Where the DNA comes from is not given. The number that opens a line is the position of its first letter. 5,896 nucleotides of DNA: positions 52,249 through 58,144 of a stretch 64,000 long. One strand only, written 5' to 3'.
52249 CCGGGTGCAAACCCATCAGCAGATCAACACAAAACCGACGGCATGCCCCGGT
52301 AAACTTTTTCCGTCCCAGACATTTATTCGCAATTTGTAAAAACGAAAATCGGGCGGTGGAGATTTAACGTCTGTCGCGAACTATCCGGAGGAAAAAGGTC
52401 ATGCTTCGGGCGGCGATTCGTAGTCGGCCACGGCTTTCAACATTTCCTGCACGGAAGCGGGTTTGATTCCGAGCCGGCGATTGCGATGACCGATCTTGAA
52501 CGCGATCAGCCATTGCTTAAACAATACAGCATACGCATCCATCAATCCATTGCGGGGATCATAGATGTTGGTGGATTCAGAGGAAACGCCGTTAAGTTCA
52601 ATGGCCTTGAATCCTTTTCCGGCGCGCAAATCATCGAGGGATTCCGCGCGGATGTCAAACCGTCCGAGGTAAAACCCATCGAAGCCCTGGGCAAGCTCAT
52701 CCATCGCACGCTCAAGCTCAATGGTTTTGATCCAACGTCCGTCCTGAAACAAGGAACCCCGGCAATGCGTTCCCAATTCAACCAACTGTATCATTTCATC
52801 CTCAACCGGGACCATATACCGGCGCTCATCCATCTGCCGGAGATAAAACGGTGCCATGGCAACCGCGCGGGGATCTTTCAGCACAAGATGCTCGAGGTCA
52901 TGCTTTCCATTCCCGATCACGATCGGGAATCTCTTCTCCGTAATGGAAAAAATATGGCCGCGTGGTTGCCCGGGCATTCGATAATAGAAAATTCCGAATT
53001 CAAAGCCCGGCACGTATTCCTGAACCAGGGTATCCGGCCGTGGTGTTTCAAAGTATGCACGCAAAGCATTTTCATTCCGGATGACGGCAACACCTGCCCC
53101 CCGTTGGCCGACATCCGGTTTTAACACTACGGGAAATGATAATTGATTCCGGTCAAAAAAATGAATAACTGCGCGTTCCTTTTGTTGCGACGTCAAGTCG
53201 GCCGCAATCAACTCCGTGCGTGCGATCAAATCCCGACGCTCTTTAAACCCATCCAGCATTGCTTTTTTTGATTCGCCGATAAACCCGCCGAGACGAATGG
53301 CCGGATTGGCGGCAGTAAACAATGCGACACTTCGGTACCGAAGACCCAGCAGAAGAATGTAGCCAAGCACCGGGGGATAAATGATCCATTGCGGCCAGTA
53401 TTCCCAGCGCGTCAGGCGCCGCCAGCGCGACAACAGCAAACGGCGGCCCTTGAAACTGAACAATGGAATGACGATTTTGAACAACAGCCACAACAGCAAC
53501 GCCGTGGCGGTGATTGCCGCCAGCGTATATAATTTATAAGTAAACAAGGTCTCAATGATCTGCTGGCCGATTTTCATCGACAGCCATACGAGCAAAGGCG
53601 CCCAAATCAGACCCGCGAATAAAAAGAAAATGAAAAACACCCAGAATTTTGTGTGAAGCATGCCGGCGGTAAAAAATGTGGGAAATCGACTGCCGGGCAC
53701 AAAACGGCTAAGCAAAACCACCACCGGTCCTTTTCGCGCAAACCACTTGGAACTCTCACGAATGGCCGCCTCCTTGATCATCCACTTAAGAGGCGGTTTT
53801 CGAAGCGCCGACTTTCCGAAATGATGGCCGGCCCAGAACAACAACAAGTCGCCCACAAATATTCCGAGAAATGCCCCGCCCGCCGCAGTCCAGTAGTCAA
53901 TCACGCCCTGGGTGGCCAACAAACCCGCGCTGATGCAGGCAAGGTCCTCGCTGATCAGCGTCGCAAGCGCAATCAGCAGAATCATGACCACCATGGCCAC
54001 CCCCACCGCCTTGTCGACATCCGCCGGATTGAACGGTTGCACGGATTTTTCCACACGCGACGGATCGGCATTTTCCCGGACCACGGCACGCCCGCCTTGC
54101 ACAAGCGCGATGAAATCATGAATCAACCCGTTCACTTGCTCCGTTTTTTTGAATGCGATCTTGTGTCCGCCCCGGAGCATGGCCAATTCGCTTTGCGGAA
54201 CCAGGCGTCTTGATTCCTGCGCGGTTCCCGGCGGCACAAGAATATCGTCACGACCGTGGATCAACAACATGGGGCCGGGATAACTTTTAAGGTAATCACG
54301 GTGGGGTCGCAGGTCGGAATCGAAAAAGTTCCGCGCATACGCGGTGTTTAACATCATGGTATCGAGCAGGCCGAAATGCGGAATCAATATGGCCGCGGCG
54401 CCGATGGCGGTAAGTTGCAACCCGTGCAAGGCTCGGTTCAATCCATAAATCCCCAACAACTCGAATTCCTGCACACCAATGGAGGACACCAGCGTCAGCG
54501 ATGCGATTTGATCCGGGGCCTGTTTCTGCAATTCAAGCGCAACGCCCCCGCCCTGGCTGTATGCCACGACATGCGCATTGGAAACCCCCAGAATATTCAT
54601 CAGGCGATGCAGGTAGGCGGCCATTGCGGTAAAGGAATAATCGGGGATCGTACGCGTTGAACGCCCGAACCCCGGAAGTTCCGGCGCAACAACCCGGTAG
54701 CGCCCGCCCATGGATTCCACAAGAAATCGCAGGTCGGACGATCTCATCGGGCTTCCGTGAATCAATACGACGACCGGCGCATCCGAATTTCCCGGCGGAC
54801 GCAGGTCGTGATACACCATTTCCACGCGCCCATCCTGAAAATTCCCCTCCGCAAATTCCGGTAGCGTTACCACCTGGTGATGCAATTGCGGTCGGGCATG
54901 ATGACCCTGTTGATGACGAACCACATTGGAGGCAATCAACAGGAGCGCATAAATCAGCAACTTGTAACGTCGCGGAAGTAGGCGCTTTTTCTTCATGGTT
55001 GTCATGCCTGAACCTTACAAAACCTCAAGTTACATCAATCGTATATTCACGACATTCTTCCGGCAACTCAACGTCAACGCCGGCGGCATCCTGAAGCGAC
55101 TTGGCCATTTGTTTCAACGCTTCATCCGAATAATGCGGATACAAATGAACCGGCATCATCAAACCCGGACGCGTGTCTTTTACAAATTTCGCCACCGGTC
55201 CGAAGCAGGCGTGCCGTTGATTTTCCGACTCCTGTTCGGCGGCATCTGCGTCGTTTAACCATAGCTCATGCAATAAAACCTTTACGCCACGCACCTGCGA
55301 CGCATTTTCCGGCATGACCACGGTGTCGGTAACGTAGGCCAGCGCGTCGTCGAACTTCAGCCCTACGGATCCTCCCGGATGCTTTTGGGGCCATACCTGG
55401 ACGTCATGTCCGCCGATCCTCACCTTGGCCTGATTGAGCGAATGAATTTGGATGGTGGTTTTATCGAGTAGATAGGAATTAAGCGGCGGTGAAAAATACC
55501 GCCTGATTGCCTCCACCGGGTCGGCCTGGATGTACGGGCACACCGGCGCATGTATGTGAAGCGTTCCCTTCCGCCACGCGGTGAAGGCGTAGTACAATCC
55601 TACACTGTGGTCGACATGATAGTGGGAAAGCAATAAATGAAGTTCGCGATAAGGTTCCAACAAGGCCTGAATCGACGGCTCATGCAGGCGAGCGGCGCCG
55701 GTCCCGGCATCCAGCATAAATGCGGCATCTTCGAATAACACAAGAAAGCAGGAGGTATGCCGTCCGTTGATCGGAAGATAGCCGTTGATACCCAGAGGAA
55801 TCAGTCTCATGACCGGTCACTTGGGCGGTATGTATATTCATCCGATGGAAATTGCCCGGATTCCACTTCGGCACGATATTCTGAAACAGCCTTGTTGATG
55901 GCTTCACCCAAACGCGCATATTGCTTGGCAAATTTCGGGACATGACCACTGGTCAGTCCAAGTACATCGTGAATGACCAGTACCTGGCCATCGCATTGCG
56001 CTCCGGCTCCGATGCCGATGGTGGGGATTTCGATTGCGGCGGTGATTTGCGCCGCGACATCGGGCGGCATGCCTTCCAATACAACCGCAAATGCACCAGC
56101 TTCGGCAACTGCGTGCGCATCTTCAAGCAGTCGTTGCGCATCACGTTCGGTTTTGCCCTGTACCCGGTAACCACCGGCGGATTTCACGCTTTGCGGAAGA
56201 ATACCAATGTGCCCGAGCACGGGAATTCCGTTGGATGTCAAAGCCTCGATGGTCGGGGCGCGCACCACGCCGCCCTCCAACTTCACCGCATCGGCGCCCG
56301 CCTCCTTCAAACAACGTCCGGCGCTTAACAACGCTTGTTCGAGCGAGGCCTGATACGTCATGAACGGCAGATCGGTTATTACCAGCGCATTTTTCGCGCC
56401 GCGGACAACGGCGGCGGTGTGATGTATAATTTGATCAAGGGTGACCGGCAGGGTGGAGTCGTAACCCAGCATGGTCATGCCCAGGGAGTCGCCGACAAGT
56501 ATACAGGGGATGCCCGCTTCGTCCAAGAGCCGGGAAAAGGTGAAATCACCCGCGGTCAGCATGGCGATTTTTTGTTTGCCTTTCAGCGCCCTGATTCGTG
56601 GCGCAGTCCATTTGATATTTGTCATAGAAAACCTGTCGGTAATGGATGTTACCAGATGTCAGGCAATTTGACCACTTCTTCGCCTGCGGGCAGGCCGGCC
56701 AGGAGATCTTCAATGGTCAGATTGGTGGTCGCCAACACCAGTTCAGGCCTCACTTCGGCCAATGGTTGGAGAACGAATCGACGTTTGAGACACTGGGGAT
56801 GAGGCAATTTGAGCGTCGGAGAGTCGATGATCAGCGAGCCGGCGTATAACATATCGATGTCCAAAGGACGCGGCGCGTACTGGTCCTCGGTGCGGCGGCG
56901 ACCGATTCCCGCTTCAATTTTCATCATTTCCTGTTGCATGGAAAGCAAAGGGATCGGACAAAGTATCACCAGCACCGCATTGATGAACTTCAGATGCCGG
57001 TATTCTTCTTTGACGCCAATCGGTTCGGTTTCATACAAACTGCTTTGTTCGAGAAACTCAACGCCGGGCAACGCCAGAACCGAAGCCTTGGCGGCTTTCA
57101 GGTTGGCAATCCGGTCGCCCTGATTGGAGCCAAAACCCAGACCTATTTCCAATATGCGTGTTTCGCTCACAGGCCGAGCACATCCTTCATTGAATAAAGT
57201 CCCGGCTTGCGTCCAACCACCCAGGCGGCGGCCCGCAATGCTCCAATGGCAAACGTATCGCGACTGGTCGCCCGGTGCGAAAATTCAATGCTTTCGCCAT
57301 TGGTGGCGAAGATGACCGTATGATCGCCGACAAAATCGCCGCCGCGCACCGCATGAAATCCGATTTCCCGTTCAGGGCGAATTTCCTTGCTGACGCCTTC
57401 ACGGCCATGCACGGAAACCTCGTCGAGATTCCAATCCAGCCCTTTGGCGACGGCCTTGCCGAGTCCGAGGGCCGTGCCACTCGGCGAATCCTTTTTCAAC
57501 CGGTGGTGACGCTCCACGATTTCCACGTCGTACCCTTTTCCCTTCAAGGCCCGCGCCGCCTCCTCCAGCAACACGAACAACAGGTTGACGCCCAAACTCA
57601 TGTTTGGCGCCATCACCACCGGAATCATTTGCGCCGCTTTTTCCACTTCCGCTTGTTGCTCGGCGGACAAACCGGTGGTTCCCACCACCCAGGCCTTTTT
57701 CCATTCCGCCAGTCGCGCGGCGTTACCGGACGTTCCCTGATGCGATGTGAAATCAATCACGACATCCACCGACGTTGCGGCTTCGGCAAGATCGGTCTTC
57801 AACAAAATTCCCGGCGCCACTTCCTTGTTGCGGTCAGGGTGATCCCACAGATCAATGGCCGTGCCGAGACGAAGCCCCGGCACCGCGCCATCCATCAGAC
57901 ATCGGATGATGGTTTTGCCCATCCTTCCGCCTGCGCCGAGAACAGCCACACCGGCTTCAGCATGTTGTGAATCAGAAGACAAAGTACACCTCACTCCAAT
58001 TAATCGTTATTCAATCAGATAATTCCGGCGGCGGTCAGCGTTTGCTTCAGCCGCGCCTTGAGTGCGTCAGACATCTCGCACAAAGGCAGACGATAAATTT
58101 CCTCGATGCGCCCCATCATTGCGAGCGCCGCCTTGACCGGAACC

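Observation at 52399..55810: Alpha/beta-hydrolase - DedA - ATP-grasp fusion at the end of the dapA-dapB-folK-panB operon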

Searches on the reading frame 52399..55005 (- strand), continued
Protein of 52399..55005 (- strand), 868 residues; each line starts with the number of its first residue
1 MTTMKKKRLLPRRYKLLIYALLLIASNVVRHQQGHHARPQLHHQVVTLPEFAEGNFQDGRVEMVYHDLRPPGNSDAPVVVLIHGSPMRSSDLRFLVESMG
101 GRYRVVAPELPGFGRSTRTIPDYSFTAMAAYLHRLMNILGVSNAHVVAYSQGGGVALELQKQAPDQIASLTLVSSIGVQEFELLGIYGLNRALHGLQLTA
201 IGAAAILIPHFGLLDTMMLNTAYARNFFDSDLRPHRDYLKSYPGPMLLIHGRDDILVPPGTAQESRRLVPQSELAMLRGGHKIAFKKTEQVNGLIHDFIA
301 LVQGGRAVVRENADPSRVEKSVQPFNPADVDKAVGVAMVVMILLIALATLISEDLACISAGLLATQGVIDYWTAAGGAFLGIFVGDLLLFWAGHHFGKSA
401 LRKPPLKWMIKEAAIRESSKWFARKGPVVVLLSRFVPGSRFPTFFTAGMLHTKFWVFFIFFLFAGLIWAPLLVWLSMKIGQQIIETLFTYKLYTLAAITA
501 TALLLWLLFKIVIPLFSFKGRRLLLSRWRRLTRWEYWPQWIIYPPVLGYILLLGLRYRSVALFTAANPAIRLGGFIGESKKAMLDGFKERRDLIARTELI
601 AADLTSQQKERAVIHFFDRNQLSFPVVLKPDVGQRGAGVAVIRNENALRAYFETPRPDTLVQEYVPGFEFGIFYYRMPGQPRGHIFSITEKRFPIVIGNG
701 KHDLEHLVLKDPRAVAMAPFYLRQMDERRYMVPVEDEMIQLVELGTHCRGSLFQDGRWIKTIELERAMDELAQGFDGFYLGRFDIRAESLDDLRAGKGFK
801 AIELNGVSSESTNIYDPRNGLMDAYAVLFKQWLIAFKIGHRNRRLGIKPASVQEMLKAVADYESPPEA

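Call 66: find_encoding_contigs(protein=P0041, flank=5000, max_places=6)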
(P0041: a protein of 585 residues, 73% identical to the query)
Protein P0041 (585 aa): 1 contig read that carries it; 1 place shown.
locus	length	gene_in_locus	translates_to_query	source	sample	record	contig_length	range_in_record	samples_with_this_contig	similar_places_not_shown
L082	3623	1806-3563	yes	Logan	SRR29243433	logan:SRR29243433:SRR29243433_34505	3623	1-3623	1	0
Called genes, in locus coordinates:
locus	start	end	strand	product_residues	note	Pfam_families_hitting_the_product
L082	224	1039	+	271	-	PF02548:Pantoate_transf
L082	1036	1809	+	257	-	PF23023:Anti-Pycsar_Apyc1 (faint), PF00753:Lactamase_B, PF12706:Lactamase_B_2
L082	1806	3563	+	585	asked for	PF09335:VTT_dom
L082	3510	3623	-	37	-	?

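Call 67: find_encoding_contigs(protein=P0002, flank=10000, max_places=3)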
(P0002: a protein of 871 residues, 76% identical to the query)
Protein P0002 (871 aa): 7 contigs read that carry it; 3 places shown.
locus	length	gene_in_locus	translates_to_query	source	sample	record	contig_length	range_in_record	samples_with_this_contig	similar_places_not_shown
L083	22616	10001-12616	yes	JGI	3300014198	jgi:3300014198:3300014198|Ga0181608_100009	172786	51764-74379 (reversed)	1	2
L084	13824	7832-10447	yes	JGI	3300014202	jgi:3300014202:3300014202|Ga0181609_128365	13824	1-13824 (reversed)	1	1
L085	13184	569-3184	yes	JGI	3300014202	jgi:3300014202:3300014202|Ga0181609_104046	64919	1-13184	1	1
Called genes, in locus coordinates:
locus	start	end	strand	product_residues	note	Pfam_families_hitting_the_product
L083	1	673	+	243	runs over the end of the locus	PF06778:Chlor_dismutase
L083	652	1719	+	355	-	PF01208:URO-D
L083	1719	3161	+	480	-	PF01266:DAO (faint), PF01593:Amino_oxidase, PF13450:NAD_binding_8, PF13454:NAD_binding_9 (faint)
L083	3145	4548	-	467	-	PF11949:DUF3466 (weak)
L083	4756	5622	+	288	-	PF00701:DHDPS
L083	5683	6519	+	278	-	PF01113:DapB_N, PF05173:DapB_C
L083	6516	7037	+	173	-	PF01288:HPPK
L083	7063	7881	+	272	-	PF02548:Pantoate_transf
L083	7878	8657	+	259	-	PF23023:Anti-Pycsar_Apyc1, PF00753:Lactamase_B, PF12706:Lactamase_B_2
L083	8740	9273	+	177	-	PF12867:DinB_2 (weak)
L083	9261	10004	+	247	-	PF05742:TANGO2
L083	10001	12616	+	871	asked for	PF00561:Abhydrolase_1, PF12146:Hydrolase_4 (faint), PF12697:Abhydrolase_6, PF09335:VTT_dom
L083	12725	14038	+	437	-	PF13372:Alginate_exp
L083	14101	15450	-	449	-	PF00860:Xan_ur_permease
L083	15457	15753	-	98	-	-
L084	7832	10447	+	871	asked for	PF00561:Abhydrolase_1, PF12146:Hydrolase_4 (faint), PF12697:Abhydrolase_6, PF09335:VTT_dom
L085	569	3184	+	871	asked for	PF00561:Abhydrolase_1, PF12146:Hydrolase_4 (faint), PF12697:Abhydrolase_6, PF09335:VTT_dom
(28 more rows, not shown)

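Call 68: find_encoding_contigs(protein=P0003, flank=10000, max_places=3)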
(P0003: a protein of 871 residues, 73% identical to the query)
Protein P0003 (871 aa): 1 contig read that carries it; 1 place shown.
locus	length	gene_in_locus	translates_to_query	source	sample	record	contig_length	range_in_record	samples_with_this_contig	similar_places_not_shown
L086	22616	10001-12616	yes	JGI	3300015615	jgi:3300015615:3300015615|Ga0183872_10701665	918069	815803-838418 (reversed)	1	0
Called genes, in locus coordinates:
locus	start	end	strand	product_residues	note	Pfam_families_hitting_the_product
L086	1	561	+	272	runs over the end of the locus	PF02548:Pantoate_transf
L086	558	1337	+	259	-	PF23023:Anti-Pycsar_Apyc1, PF00753:Lactamase_B (weak), PF12706:Lactamase_B_2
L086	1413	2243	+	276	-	PF06629:MipA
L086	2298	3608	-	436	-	PF01103:Omp85 (weak)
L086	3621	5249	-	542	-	PF15420:Abhydrolase_9_N, PF10081:Abhydrolase_9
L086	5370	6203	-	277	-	-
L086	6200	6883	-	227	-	-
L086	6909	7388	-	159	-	-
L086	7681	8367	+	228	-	PF02089:Palm_thioest (weak), PF12697:Abhydrolase_6 (weak)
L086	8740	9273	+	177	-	PF12867:DinB_2 (weak)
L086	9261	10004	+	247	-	PF05742:TANGO2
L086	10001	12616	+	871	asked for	PF00561:Abhydrolase_1, PF12697:Abhydrolase_6, PF09335:VTT_dom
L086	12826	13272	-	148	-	-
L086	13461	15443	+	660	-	PF16260:DUF4914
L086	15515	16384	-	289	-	-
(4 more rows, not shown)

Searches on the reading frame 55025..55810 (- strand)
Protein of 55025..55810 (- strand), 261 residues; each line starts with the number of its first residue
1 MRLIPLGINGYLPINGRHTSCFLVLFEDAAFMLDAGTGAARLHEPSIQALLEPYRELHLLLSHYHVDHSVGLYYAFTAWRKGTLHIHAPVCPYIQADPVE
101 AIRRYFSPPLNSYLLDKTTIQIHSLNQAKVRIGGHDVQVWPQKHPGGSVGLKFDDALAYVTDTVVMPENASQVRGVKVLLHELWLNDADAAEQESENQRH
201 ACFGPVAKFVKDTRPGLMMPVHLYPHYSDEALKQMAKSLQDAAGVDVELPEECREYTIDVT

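Call 5: search_protein_families(library=pfam, proteins=[window:55025-55810:-], max_evalue=0.01)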
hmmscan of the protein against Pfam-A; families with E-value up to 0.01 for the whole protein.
window:55025-55810:- (261 aa): 2 families
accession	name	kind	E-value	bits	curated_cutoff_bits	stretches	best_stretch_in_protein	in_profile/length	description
PF12706.13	Lactamase_B_2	-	1.8e-09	37.9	27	1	33-222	5-199/200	Beta-lactamase superfamily domain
PF00753.33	Lactamase_B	-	1.3e-08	35.4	22.7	1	16-150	3-137/196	Metallo-beta-lactamase superfamily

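Call 6: search_protein_families(library=ncbifam, proteins=[window:55025-55810:-], max_evalue=1)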
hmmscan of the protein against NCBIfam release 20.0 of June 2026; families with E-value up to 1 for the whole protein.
window:55025-55810:- (261 aa): 11 families
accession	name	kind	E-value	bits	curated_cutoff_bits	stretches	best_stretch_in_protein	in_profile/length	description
NF000801.0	PRK00055.1-3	equivalog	4.1e-16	58.9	252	2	2-153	3-152/307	ribonuclease Z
TIGR02651.1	RNase_Z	equivalog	4.3e-15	55.6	292.95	2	156-240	203-285/302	ribonuclease Z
NF002558.0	PRK02126.1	subfamily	3.9e-10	39.2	315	2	155-245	243-334/345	ribonuclease Z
NF041851.1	cyc_nuc_deg_phdiest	equivalog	1.6e-08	34.2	400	1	1-237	1-235/253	cyclic nucleotide-degrading phosphodiesterase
TIGR03307.1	PhnP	equivalog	1.4e-06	27.9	272.25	1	17-239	35-236/249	phosphonate metabolism protein PhnP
NF041257.1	GntH_guanitoxin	equivalog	3e-05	23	333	1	1-88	13-105/374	guanitoxin biosynthesis MBL fold metallo-hydrolase GntH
NF000800.0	PRK00055.1-1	equivalog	0.0004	19.5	398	1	156-239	206-287/305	ribonuclease Z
NF000805.0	PRK00055.2-3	equivalog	0.00092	18.6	416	1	3-72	6-72/307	ribonuclease Z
NF000804.0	PRK00055.2-1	equivalog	0.0026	16.9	402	1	3-74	6-74/306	ribonuclease Z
NF047979.1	lactonase_AidB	equivalog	0.11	11.8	360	1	20-74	52-112/271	AidB family quorum-quenching N-acyl homoserine lactonase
NF045584.1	cas14_MBL_CASP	equivalog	0.11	10.8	800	1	20-71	15-66/612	type VII CRISPR-associated protein Cas14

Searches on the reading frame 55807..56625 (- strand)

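Call 5: search_protein_families(library=pfam, proteins=[window:55807-56625:-], max_evalue=0.01)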
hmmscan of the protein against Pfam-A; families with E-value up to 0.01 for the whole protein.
window:55807-56625:- (272 aa): 1 family
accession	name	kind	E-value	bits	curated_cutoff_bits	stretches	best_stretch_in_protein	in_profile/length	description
PF02548.21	Pantoate_transf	-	1.6e-112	375.6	28.7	1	6-261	2-258/259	Ketopantoate hydroxymethyltransferase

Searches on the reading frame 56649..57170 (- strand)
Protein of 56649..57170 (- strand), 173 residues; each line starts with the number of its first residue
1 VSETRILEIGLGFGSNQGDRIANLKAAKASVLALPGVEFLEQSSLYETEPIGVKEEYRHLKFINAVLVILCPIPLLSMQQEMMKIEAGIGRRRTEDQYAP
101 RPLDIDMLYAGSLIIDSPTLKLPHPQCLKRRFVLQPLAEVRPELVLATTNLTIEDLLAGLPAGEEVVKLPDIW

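Call 5: search_protein_families(library=pfam, proteins=[window:56649-57170:-], max_evalue=0.01)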
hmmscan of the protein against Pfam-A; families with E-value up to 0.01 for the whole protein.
window:56649-57170:- (173 aa): 1 family
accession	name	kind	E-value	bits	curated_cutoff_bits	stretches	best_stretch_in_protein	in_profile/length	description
PF01288.25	HPPK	-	5.3e-27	95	25.7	1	11-142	2-116/116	7,8-dihydro-6-hydroxymethylpterin-pyrophosphokinase (HPPK)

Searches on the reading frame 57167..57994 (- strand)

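Call 5: search_protein_families(library=pfam, proteins=[window:57167-57994:-], max_evalue=0.01)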
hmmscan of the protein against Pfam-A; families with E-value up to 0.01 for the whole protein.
window:57167-57994:- (275 aa): 2 families
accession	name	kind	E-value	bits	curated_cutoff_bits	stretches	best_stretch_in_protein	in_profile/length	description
PF05173.19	DapB_C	-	2e-44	151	27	1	135-273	1-121/121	Dihydrodipicolinate reductase, C-terminus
PF01113.26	DapB_N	-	6.6e-26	91.3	25.6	1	16-132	3-124/124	Dihydrodipicolinate reductase, N-terminus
